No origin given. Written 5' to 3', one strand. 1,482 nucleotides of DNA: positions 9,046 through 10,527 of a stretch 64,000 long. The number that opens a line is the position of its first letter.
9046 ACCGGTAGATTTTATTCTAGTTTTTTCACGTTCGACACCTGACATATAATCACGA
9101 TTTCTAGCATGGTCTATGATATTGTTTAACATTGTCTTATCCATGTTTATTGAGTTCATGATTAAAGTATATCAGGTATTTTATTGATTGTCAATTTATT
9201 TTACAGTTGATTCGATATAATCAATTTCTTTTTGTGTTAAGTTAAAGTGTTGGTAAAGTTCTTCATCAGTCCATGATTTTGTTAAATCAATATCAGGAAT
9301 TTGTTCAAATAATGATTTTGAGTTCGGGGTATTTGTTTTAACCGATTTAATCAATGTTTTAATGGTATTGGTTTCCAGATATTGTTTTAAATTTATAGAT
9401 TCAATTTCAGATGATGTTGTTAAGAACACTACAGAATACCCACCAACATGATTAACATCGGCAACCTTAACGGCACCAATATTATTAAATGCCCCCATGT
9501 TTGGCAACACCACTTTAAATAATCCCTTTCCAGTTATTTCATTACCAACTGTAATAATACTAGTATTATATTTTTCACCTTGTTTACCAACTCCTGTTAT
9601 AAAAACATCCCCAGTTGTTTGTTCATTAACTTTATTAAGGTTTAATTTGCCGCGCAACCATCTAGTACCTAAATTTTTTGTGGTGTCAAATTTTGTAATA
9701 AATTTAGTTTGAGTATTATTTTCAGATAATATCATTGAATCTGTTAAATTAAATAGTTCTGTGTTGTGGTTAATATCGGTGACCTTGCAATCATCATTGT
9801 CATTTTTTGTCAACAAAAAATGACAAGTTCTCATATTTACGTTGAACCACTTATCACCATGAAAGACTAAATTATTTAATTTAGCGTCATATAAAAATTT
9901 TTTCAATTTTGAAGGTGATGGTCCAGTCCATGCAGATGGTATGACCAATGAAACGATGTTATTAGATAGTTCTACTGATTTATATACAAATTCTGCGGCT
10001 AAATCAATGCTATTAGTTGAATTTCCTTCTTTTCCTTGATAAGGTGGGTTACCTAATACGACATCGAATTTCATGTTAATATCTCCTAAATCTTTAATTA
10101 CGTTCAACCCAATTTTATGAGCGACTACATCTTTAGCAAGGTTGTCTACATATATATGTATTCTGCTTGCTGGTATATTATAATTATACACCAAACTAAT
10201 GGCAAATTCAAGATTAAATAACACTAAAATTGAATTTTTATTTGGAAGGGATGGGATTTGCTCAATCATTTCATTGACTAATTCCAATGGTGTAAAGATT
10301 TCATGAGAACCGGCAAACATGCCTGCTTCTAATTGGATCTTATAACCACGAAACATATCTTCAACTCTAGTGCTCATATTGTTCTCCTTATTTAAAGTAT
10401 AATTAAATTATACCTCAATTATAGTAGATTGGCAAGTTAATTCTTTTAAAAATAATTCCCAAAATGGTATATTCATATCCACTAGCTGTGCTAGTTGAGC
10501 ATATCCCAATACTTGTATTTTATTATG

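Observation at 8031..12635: Phage-borne restriction-modification-like cassette: SF2/ResIII helicase + Mrr-like nuclease + two N6-adenine methyltransferase paralogs, each with its own consensus promoter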

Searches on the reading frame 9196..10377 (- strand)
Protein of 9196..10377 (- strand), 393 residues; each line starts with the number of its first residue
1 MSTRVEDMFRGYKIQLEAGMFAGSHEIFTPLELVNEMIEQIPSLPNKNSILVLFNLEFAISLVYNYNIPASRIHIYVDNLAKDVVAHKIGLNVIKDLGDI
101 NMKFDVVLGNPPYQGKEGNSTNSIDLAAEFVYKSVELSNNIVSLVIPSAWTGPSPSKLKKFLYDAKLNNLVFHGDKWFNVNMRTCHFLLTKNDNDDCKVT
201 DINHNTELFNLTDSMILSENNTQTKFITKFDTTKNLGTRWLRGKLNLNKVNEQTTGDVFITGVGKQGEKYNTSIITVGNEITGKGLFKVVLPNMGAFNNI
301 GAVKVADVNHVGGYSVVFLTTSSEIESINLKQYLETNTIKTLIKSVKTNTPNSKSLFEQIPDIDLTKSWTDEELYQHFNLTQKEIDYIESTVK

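Call 3: search_protein_families(library=pfam, proteins=[window:9196-10377:-], max_evalue=0.1)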
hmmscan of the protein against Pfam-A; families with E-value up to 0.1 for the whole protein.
window:9196-10377:- (393 aa): 2 families
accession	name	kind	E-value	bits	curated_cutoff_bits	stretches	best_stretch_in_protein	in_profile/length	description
PF07669.17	Eco57I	-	1e-12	48.9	25.3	1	99-173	70-165/171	Eco57I restriction-modification methylase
PF10704.14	DUF2508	-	0.053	14.2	22.5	0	329-363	9-42/71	Protein of unknown function (DUF2508)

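Call 4: search_protein_families(library=phrogs, proteins=[window:9196-10377:-], max_evalue=0.01)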
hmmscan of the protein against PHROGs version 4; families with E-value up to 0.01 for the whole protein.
window:9196-10377:- (393 aa): 5 families
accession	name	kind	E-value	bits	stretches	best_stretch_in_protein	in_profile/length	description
phrog_3689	-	other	3.9e-17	63.4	1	86-374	46-340/348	DNA methyltransferase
phrog_5172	-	unknown function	4.2e-06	26.7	1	93-149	82-134/377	-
phrog_14586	-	unknown function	0.00019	22.1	1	102-206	3-118/248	-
phrog_314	-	DNA, RNA and nucleotide metabolism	0.00033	20.7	1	218-392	395-565/574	homing endonuclease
phrog_11371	-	unknown function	0.00043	20.5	0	329-387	200-257/383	-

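Call 6: search_protein_families(library=padloc, proteins=[window:9196-10377:-], max_evalue=0.01)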
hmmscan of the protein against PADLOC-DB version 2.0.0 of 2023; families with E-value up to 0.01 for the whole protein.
window:9196-10377:- (393 aa): 1 family
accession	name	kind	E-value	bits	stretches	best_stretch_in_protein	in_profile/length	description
PDLC03273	MTase_II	-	1e-06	26.1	1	13-196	32-231/432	Type II methyltransferase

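Call 7: search_protein_families(library=ncbifam, proteins=[window:9196-10377:-], max_evalue=0.01)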
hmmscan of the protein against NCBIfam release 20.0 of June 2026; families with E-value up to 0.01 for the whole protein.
window:9196-10377:- (393 aa): 0 families

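Call 27: search_solved_structures(query=window:9196-10377:-, max_evalue=1)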
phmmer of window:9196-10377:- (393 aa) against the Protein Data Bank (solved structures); distinct sequences matched with E-value up to 1: 2.
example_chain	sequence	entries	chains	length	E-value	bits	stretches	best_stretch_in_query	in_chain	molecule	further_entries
9v4b_A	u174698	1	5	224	0.32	13.1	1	70-131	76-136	Fructose-6-phosphate aldolase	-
4uzz_A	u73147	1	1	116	0.61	12.2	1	343-387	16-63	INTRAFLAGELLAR TRANSPORT COMPLEX B PROTEIN 46 CARBOXY-TERMINAL PROTEIN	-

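Call 33: find_homologous_proteins(query=window:9196-10377:-, max_evalue=0.001)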
Query window:9196-10377:- (393 aa): 205 proteins with E <= 0.001 among 3582 candidates; the best 120 are listed.
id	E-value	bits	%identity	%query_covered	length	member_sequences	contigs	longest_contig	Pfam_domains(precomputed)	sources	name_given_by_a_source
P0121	1.0e-257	872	100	100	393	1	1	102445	PF07669.18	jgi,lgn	-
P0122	3.4e-110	387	49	98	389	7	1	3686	PF07669.18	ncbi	-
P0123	4.5e-106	373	49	94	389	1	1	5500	PF07669.18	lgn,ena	-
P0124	1.0e-104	369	48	98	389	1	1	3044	PF07669.18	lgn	-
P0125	4.9e-90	320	45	94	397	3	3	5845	PF07669.18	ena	-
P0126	8.8e-90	319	44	96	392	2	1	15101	PF07669.18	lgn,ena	-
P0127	2.7e-89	318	49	93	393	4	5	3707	PF07669.18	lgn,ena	-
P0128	3.4e-84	301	45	93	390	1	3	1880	PF07669.18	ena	-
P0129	8.2e-84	300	43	94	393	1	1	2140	PF07669.18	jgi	-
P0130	9.3e-82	293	43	94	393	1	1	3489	PF07669.18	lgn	-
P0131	1.1e-76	276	41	95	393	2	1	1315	PF07669.18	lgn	-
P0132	4.0e-75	271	42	94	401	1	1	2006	PF07669.18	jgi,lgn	jgi:site-specific DNA-methyltransferase (adenine-specific)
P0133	9.7e-75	270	48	75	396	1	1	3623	PF02384.23,PF07669.18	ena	-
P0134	4.8e-73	264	42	94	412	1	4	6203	PF07669.18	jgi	jgi:site-specific DNA-methyltransferase (adenine-specific)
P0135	1.2e-72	263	42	93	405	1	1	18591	PF07669.18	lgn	-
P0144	4.2e-65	238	47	73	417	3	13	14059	PF02384.23,PF07669.18,PF01170.25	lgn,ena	-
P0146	1.0e-63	234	44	78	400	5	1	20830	PF02384.23,PF07669.18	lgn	-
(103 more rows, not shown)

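Call 38: find_encoding_contigs(protein=P0146, flank=6000, max_places=2)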
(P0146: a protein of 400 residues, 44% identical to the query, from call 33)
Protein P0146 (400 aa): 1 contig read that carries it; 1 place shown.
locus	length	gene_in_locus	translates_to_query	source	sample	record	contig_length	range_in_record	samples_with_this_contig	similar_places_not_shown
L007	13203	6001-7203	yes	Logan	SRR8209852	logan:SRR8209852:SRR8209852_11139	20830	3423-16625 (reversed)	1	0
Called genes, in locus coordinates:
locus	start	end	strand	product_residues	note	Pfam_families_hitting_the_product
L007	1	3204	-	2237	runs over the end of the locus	-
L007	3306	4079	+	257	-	PF02562:PhoH, PF00270:DEAD (faint), PF13604:AAA_30 (weak), PF13245:AAA_19 (weak), PF13401:AAA_22 (faint)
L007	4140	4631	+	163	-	-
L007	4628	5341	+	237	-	-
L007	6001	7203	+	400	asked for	PF02384:N6_Mtase (weak), PF07669:Eco57I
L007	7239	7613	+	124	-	PF00159:Hormone_3 (faint)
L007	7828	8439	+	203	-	PF00588:SpoU_methylase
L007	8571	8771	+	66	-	-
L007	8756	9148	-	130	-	-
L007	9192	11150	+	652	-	PF08298:AAA_PrkA, PF06798:PrkA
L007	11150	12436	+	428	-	PF04285:DUF444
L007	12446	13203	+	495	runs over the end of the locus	PF04293:SpoVR, PF24755:SpoVR_C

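Call 39: find_encoding_contigs(protein=P0144, flank=6000, max_places=2)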
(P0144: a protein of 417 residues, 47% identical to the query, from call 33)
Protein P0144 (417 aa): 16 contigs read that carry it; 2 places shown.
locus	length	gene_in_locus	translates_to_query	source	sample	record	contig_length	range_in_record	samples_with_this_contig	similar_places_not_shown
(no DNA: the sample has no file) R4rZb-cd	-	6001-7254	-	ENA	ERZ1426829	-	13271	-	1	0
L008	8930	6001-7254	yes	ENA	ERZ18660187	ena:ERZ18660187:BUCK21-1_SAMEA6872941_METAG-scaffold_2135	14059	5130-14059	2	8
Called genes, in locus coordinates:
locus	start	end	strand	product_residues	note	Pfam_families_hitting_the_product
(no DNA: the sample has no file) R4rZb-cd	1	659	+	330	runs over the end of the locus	PF02739:5_3_exonuc_N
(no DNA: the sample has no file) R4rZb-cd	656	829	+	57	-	-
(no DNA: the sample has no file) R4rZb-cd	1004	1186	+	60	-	-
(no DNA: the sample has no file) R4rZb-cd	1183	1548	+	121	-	PF11750:DUF3307 (weak)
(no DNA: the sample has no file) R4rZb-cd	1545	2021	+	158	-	-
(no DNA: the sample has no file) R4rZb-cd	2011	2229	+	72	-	-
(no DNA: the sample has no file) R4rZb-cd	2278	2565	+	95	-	-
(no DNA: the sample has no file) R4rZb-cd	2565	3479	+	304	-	PF03060:NMO (weak)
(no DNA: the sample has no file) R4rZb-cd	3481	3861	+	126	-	-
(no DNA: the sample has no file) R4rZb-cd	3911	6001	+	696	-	PF10544:T5orf172 (weak), PF04851:ResIII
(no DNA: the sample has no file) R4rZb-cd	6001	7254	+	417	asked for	PF01170:UPF0020 (weak), PF02384:N6_Mtase, PF07669:Eco57I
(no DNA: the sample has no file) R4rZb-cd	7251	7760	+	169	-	-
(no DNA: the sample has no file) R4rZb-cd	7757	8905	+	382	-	-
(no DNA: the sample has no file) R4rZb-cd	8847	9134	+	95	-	-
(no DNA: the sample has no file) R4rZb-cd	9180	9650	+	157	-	?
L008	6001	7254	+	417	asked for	PF01170:UPF0020 (weak), PF02384:N6_Mtase, PF07669:Eco57I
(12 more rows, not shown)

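Call 60: search_solved_structures(query=A6, max_evalue=1)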
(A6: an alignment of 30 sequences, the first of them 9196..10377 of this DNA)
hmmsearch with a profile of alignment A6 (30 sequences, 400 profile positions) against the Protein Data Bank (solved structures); distinct sequences matched with E-value up to 1: 19.
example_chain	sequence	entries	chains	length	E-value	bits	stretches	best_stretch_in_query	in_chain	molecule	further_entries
7lni_A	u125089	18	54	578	1.6e-11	47.4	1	63-225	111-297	Site-specific DNA-methyltransferase (adenine-specific)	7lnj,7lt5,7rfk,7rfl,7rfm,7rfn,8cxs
8cxz_A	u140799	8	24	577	1.7e-11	47.3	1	63-225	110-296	Site-specific DNA-methyltransferase (adenine-specific)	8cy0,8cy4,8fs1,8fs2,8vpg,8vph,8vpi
8w0p_A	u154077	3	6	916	4.1e-08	36.2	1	92-271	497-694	RM.BsaXI | site-specific DNA-methyltransferase (adenine-specific)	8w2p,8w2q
1g38_A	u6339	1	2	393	1e-06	31.6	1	124-197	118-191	MODIFICATION METHYLASE TAQI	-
1aqi_A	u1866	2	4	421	1.2e-06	31.4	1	124-197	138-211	ADENINE-N6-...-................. TAQI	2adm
2ibs_A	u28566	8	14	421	1.2e-06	31.4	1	124-197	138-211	Modification methylase TaqI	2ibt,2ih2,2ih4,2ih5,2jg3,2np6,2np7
1aqj_A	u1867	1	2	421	1.2e-06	31.4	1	124-197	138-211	ADENINE-N6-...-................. TAQI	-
8c45_A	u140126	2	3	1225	0.00042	23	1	83-201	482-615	site-specific DNA-methyltransferase (adenine-specific)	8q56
8zek_A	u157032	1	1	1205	0.0018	20.9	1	94-202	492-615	site-specific DNA-methyltransferase (adenine-specific)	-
9ewz_C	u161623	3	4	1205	0.0018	20.9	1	94-202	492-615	Adenine-specific methyltransferase BrxX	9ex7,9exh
7lo5_A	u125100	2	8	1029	0.0055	19.4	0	107-126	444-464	Site-specific DNA-methyltransferase (adenine-specific)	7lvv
5ybb_A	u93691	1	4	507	0.0086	18.7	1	89-153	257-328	Type I restriction-modification system methyltransferase subunit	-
3ldu_A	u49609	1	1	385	0.064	15.8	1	63-138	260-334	Putative methylase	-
2okc_A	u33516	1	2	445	0.26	13.8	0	8-45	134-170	Type I restriction enzyme StySJI M protein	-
5e71_A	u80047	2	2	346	0.36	13.4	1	101-165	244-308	N2, N2-dimethylguanosine tRNA methyltransferase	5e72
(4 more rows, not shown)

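Call 63: search_dna_similar(query=window:9196-10377:-, collection=phages, mode=protein, max_rows=40, max_evalue=0.001)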
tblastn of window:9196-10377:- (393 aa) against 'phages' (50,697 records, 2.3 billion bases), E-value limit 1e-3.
Records with a match: 31; places in all: 31; records where one place covers at least 80% of the query: 0.
Best place of each record, by identity: <60% 31.
By first word of the organism name: Synechococcus 21; Klebsiella 8; Bacteriophage 1; phage 1.
By host as written in the record: - 16; Synechococcus sp. MW02 4; Klebsiella pneumoniae ATCC 33495 3; Klebsiella oxytoca ATCC 43863 2; Synechococcus sp. 2; Klebsiella oxytoca; Klebsiella penumoniae 1; Klebsiella sp. M5a1 1; Synechococcus sp. WH 7803 1; and 1 more.
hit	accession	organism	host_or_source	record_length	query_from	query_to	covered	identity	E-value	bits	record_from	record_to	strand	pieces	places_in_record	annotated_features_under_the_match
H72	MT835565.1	Bacteriophage sp.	human fecal samples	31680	100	392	75%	26.4%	2e-14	81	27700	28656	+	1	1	record has no annotation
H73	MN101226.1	Klebsiella phage KMI12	Klebsiella oxytoca; Klebsiella ...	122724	103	392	74%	23.8%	1e-4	50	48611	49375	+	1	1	hypothetical protein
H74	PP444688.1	Klebsiella phage vB_KM5a1-KLB8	Klebsiella sp. M5a1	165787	103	392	74%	23.8%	1e-4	50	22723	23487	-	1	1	hypothetical protein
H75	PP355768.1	Klebsiella phage vB_Kpn_AM_K6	Klebsiella pneumoniae ATCC 33495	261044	103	392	74%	23.5%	1e-4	50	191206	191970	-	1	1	hypothetical protein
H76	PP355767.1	Klebsiella phage vB_Kpn_AM_K5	Klebsiella pneumoniae ATCC 33495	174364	103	392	74%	23.5%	3e-4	49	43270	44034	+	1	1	hypothetical protein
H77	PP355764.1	Klebsiella phage vB_Kpn_AM_K2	Klebsiella pneumoniae ATCC 33495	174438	103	392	74%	23.5%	3e-4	49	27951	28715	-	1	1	hypothetical protein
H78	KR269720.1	Klebsiella phage PKO111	Klebsiella oxytoca ATCC 43863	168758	103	392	74%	23.5%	3e-4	49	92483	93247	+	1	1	hypothetical protein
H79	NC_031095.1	Klebsiella phage PKO111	Klebsiella oxytoca ATCC 43863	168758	103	392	74%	23.5%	3e-4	49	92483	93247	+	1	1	hypothetical protein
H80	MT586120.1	Synechococcus phage S-CAM7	Synechococcus sp. WH 7803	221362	98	361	67%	25.5%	2e-16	87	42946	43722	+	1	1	hypothetical protein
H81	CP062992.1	Klebsiella phage AShe-2020a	Klebsiella pneumoniae strain CriePir26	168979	103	392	74%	22.7%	4e-5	52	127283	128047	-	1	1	record has no annotation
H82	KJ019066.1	Synechococcus phage ACG-2014f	-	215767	21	191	44%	30.9%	9e-6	54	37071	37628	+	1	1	DNA methyltrasferase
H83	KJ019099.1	Synechococcus phage ACG-2014f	-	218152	21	191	44%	30.9%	9e-6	54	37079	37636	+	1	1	DNA methyltrasferase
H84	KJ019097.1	Synechococcus phage ACG-2014f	-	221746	21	191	44%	30.9%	9e-6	54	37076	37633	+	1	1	DNA methyltrasferase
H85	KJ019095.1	Synechococcus phage ACG-2014f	-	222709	21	191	44%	30.9%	9e-6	54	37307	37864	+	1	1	DNA methyltrasferase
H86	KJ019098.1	Synechococcus phage ACG-2014f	-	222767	21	191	44%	30.9%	9e-6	54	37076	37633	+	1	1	DNA methyltrasferase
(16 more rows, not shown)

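Call 74: predict_structure(alignment_id=A6)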
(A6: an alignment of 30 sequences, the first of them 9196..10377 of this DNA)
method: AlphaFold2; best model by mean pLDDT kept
length: 393 residues; sequences in the alignment: 30
mean_pLDDT: 92.3   pTM: 0.85
mean pLDDT of the five models: 92.3, 91.6, 91.0, 88.4, 87.8
residues with pLDDT >= 90: 320; 70-90: 60; 50-70: 12; < 50: 1
segments of 3 or more residues with pLDDT < 50: none
pLDDT, mean of each block of 10 residues (from residue 1): 83 91 89 97 94 96 96 95 94 91 95 71 82 95 95 89 91 91 93 90 95 88 92 95 94 95 91 96 98 84 96 97 98 96 86 93 97 97 94 80
secondary structure, 60 per line:
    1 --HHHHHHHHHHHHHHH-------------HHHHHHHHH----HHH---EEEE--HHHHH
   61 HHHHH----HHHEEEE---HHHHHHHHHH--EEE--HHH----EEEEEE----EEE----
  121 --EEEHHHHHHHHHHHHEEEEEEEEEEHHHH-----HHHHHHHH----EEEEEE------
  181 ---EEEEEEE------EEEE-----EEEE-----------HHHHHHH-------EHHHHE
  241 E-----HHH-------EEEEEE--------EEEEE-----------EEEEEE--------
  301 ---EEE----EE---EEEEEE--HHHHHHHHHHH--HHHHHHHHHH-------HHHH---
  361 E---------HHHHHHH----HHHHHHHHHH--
elements in order: H3-17 H31-39 E50-53 H56-65 E73-76 H80-89 E92-94 E104-109 E114-116 E123-125 H126-137 E138-147 H148-151 H157-164 E169-174 E184-190 E197-200 E206-209 H221-227 H236-239 E257-262 E271-275 E287-292 E304-306 E316-321 H324-334 H337-346 H354-357 H371-377 H382-391

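Call 83: fold_search(model_id=the predicted structure, library=pdb)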
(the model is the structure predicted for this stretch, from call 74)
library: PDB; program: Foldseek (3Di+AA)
matches with E <= 10: 1747; with E <= 0.001: 112
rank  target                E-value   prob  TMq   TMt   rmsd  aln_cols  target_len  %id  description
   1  7lni_C                1.2e-13  1.00  0.58  0.45   7.9       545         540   12  SeMet CamA Adenine Methyltransferase Complexed to Cognate Substrate DNA (released 2021-05-19)
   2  7lnj_B                1.7e-13  1.00  0.58  0.44   8.3       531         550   13  CamA Adenine Methyltransferase Complexed to Cognate Substrate DNA (released 2021-05-19)
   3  7rfl_B                1.7e-13  1.00  0.58  0.44   8.7       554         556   11  CamA Adenine Methyltransferase Complexed to Cognate Substrate DNA and Inhibitor SGC0946 (released 2021-09-15)
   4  7lni_B                2.5e-13  1.00  0.58  0.43   9.2       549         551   12  SeMet CamA Adenine Methyltransferase Complexed to Cognate Substrate DNA (released 2021-05-19)
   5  8cy2_A                2.8e-13  1.00  0.62  0.47   8.1       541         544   12  CamA Adenine Methyltransferase Complexed to Cognate Substrate DNA and Inhibitor APNEA (Compound 9) (released 2023-01-11)
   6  7lt5_B                7.3e-13  1.00  0.59  0.43   9.2       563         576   12  CamA Adenine Methyltransferase Complexed to Cognate Substrate DNA and Cofactor SAH (released 2021-05-19)
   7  2np6_A                7.9e-12  1.00  0.58  0.58   5.9       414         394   11  Crystal structure of the adenine-specific DNA methyltransferase M.TaqI complexed with the cofactor analog AETA and a 1 (released 2007-11-13)
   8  2ih5_A                1.7e-11  1.00  0.60  0.60   5.5       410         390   12  Crystal structure of the adenine-specific DNA methyltransferase M.TaqI complexed with the cofactor analog AETA and a 1 (released 2007-11-13)
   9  1g38_A                2.6e-11  1.00  0.58  0.58   5.7       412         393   13  ADENINE-SPECIFIC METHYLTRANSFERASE M. TAQ I/DNA COMPLEX (released 2001-03-05)
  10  2jg3_A                2.9e-11  1.00  0.60  0.61   5.8       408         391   12  MtaqI with BAZ (released 2007-08-07)
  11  7qw8_B                1.1e-10  1.00  0.41  0.33  13.6       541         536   11  Adenine-specific DNA methyltransferase M.BseCI (released 2023-01-25)
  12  2ibs_A                1.1e-10  1.00  0.57  0.57   5.8       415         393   13  Crystal structure of the adenine-specific DNA methyltransferase M.TaqI complexed with the cofactor analog AETA and a 1 (released 2007-05-29)
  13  2adm_A                1.2e-10  1.00  0.60  0.61   5.5       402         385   12  ADENINE-N6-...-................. TAQI (released 1997-01-27)
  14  1aqi_A                1.5e-10  1.00  0.58  0.60   6.2       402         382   12  STRUCTURE OF ADENINE-N6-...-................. TAQI (released 1997-02-12)
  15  1aqj_B                2.5e-10  1.00  0.59  0.60   5.6       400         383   12  STRUCTURE OF ADENINE-N6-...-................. TAQI (released 1997-02-12)
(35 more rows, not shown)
